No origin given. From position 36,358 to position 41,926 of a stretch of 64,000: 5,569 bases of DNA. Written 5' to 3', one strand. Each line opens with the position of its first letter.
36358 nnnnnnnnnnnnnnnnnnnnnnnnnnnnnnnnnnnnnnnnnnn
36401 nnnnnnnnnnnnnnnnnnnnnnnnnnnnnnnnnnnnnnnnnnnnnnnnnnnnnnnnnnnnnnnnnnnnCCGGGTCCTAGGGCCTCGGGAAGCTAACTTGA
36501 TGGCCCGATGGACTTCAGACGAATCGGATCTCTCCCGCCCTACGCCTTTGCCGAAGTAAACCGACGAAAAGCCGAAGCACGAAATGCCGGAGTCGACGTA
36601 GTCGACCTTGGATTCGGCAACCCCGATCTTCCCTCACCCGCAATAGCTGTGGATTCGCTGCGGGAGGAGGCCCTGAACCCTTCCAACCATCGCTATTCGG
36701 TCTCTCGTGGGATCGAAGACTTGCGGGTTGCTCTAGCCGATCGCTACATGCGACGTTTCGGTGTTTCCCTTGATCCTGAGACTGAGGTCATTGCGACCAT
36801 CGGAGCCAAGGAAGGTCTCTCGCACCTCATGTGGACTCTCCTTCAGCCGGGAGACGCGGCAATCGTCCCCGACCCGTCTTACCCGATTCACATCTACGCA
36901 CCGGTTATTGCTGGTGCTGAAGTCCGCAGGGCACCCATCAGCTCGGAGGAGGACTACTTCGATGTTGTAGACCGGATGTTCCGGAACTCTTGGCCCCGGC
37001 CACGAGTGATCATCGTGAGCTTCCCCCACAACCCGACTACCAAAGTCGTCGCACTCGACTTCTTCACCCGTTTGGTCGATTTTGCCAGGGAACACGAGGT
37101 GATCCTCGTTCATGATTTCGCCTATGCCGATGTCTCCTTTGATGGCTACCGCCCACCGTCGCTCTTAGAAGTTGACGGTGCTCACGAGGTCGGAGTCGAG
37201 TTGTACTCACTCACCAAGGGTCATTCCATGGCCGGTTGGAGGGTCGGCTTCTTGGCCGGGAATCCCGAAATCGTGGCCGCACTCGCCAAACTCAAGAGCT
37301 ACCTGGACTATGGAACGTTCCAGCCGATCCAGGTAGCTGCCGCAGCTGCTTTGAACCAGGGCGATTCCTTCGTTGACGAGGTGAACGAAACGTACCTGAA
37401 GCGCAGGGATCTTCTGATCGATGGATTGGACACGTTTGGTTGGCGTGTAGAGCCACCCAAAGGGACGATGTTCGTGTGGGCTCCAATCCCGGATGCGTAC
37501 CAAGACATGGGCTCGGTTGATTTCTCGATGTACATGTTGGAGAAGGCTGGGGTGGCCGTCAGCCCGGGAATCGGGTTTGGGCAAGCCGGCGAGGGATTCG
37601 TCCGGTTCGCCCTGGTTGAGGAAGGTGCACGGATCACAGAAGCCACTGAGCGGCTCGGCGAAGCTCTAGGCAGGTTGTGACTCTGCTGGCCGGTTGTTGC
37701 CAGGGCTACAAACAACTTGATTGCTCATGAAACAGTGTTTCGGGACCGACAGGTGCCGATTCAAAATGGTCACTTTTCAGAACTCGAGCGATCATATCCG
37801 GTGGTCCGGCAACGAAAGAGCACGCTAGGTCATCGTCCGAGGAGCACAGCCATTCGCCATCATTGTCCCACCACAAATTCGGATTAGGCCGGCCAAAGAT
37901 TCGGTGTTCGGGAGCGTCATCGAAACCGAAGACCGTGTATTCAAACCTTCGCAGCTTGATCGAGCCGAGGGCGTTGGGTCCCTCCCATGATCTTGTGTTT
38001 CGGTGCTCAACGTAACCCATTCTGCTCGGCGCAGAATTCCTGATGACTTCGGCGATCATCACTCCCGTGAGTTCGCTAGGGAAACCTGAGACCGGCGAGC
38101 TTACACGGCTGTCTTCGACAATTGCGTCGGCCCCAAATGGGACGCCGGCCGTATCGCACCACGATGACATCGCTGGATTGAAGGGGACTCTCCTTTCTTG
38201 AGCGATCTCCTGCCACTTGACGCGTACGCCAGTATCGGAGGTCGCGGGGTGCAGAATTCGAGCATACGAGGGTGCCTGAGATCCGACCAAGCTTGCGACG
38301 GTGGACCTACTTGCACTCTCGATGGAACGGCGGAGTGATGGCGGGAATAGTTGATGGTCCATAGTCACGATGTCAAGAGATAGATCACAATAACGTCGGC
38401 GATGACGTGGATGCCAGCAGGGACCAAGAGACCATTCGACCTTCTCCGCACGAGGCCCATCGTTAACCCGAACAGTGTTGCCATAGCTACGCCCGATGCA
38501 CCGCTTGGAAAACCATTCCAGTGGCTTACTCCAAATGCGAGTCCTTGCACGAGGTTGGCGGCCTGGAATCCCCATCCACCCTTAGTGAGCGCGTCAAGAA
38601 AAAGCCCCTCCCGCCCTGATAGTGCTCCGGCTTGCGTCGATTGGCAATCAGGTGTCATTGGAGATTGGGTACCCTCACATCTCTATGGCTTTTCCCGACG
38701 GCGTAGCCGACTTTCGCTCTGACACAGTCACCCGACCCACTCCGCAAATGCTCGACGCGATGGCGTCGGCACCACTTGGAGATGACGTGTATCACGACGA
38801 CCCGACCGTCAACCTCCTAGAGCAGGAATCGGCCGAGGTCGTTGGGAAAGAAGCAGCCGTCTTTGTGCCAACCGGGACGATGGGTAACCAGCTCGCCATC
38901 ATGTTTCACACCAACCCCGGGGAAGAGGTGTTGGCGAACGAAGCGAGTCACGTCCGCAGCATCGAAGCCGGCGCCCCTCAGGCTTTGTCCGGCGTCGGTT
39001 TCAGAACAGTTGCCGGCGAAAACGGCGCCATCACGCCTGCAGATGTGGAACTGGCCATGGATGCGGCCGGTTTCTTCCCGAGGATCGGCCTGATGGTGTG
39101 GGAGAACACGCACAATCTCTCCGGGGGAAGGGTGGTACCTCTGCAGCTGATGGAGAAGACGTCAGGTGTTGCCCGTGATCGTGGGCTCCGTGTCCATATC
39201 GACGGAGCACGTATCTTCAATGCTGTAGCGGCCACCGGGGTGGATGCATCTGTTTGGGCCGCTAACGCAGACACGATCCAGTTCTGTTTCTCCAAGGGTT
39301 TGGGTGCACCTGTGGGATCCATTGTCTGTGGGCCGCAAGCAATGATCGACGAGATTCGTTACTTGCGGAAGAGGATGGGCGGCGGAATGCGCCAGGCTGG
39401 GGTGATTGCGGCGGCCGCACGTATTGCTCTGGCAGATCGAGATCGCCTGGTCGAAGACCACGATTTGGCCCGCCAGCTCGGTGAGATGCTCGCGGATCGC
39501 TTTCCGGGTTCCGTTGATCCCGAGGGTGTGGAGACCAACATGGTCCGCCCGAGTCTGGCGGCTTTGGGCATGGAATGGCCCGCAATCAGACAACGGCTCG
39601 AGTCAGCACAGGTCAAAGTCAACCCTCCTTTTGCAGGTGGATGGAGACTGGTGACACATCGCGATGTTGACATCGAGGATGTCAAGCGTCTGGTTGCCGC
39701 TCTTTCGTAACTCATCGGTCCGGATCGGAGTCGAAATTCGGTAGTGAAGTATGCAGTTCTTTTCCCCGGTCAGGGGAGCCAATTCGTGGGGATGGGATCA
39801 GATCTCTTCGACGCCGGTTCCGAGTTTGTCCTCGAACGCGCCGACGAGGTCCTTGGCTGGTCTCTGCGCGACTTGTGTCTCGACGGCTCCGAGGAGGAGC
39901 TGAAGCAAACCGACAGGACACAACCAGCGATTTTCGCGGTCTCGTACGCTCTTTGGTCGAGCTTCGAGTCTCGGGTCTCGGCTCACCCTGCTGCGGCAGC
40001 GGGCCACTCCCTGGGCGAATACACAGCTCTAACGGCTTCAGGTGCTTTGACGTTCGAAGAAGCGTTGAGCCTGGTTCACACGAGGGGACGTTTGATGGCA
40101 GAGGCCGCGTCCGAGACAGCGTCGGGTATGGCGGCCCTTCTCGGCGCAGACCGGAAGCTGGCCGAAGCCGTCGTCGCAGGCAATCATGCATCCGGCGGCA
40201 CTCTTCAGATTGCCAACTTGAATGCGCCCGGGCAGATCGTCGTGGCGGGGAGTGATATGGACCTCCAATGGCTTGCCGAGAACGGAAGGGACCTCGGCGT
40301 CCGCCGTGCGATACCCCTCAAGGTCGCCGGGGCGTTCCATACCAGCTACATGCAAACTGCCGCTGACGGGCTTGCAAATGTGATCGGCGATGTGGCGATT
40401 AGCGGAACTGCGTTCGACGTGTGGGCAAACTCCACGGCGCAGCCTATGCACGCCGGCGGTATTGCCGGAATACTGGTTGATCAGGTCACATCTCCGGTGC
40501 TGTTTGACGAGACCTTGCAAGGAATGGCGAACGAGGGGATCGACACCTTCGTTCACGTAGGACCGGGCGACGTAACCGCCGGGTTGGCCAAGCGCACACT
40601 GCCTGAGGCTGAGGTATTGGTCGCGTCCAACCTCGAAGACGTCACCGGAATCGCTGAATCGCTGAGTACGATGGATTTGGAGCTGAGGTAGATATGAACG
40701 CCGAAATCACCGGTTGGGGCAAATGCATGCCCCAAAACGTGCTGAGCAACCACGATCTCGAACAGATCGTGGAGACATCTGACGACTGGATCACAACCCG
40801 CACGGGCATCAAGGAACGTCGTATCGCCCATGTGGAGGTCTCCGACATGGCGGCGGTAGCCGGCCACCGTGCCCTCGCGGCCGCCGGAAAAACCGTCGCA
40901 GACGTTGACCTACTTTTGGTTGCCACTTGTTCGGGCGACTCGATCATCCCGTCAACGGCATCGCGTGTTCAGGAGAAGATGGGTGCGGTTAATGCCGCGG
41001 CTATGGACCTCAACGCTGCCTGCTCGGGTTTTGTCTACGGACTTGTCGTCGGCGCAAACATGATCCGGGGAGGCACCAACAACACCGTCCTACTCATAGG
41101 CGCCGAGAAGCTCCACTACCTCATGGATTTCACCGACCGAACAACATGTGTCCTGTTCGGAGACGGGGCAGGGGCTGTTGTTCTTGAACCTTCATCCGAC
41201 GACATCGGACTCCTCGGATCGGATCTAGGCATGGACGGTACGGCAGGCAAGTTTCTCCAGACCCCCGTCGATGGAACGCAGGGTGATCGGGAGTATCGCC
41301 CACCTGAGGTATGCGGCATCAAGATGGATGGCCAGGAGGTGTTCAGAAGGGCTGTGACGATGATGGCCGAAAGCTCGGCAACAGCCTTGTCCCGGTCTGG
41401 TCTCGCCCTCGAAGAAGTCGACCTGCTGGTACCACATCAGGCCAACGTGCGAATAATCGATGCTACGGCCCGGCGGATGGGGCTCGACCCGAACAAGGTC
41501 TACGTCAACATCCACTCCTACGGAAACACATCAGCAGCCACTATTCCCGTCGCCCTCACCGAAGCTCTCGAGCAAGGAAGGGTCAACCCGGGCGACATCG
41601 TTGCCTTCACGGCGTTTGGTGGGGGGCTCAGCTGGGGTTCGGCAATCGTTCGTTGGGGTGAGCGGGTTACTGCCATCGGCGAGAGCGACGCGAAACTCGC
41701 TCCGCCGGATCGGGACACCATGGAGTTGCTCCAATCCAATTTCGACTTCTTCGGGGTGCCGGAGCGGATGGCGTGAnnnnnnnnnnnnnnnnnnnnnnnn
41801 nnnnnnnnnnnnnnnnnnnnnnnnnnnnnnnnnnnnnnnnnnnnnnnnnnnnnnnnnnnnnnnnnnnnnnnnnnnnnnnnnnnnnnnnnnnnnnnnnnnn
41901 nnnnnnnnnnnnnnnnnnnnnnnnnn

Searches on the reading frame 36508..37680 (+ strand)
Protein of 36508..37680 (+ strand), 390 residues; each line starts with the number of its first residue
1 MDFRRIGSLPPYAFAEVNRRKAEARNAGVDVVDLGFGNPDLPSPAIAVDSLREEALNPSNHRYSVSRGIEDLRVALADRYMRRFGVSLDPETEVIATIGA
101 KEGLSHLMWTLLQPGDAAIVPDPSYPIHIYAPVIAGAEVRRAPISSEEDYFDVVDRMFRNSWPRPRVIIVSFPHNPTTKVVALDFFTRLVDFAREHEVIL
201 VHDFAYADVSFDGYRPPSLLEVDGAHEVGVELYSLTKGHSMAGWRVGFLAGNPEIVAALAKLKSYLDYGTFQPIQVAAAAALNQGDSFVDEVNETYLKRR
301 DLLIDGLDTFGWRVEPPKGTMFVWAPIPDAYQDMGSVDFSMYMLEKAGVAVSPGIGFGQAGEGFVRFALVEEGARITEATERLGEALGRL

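Call 62: search_protein_families(library=pfam, proteins=[window:36508-37680:+], max_evalue=0.0001)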
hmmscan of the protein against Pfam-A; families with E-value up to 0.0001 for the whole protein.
window:36508-37680:+ (390 aa): 1 family
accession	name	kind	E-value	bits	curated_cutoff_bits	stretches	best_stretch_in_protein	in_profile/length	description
PF00155.27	Aminotran_1_2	-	2.4e-55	188.6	19.7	1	30-379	2-357/361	Aminotransferase class I and II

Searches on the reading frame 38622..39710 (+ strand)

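Call 62: search_protein_families(library=pfam, proteins=[window:38622-39710:+], max_evalue=0.0001)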
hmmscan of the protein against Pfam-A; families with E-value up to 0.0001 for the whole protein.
window:38622-39710:+ (362 aa): 2 families
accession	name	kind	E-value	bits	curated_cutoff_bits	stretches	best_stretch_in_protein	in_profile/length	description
PF01212.27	Beta_elim_lyase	-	2.5e-89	299.9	27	1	30-309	1-284/288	Beta-eliminating lyase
PF00155.27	Aminotran_1_2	-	1.1e-05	25.3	19.7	1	57-274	38-266/361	Aminotransferase class I and II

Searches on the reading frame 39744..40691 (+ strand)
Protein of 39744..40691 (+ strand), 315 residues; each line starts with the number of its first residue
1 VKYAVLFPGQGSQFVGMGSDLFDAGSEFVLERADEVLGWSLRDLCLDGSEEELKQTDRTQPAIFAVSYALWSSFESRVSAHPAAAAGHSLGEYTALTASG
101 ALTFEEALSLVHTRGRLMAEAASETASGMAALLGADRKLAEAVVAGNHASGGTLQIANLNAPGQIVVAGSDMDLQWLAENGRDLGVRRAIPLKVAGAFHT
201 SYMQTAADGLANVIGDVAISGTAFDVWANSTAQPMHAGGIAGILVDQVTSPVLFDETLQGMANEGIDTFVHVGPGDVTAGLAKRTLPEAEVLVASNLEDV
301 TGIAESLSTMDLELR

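Call 63: search_protein_families(library=pfam, proteins=[window:39744-40691:+], max_evalue=0.0001)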
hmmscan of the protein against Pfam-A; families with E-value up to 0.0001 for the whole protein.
window:39744-40691:+ (315 aa): 1 family
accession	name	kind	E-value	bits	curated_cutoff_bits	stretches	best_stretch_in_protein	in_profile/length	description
PF00698.26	Acyl_transf_1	-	5.9e-38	131.6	32.7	1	6-288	3-281/319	Acyl transferase domain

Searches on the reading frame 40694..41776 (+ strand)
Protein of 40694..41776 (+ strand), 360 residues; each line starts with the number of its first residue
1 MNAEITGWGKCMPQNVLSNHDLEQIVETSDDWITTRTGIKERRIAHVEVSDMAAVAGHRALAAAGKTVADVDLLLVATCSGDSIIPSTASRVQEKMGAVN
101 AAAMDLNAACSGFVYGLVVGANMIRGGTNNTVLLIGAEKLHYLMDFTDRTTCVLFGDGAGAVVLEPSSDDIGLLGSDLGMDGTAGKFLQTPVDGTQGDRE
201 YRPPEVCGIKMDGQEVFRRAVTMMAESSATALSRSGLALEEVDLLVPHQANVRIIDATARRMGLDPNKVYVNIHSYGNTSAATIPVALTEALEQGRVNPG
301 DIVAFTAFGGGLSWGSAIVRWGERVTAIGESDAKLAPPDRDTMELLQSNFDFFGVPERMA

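Call 63: search_protein_families(library=pfam, proteins=[window:40694-41776:+], max_evalue=0.0001)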
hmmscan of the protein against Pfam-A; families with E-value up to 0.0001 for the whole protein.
window:40694-41776:+ (360 aa): 2 families
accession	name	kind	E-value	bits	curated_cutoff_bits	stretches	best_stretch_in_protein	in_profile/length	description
PF08541.16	ACP_syn_III_C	-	4e-37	126.7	26.6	1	232-321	1-90/90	3-Oxoacyl-[acyl-carrier-protein (ACP)] synthase III C terminal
PF08545.16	ACP_syn_III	-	1.2e-27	96.1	24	1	104-182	1-80/80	3-Oxoacyl-[acyl-carrier-protein (ACP)] synthase III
